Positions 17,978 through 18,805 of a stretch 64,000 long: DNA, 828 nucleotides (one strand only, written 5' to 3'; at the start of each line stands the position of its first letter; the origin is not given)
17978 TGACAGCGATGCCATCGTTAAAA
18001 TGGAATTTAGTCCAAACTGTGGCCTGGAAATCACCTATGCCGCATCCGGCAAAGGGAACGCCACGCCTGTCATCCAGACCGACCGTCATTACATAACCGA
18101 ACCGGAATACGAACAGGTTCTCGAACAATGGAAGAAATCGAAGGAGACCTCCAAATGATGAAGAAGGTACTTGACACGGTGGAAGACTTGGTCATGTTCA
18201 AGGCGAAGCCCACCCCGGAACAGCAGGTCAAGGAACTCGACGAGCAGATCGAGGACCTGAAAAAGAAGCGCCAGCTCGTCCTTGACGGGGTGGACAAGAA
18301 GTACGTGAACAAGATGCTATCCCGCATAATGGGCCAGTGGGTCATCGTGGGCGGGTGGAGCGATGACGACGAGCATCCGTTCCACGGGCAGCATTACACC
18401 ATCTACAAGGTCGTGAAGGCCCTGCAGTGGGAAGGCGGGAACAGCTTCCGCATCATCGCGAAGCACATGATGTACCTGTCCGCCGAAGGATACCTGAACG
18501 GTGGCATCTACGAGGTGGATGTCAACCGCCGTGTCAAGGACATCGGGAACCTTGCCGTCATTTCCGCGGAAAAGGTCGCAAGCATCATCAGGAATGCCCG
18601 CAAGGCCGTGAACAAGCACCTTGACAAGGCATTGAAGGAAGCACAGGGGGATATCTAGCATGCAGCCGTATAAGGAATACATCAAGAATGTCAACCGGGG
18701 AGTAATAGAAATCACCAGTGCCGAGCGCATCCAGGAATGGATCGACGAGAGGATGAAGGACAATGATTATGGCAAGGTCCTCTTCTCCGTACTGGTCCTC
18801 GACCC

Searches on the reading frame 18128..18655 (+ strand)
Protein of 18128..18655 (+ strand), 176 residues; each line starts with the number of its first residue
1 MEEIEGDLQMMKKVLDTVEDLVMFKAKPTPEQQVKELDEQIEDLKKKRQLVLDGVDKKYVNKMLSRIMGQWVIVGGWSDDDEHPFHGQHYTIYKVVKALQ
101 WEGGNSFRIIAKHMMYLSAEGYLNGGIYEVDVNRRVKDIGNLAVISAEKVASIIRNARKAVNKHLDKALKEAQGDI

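Call 53: search_protein_families(library=pfam, proteins=[window:18128-18655:+], max_evalue=0.01)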
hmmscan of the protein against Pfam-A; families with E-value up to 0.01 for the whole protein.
window:18128-18655:+ (176 aa): 1 family
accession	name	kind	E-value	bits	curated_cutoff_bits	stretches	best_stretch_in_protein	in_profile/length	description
PF08946.15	Osmo_CC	-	0.00063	20.4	24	1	31-51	18-38/46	Osmosensory transporter coiled coil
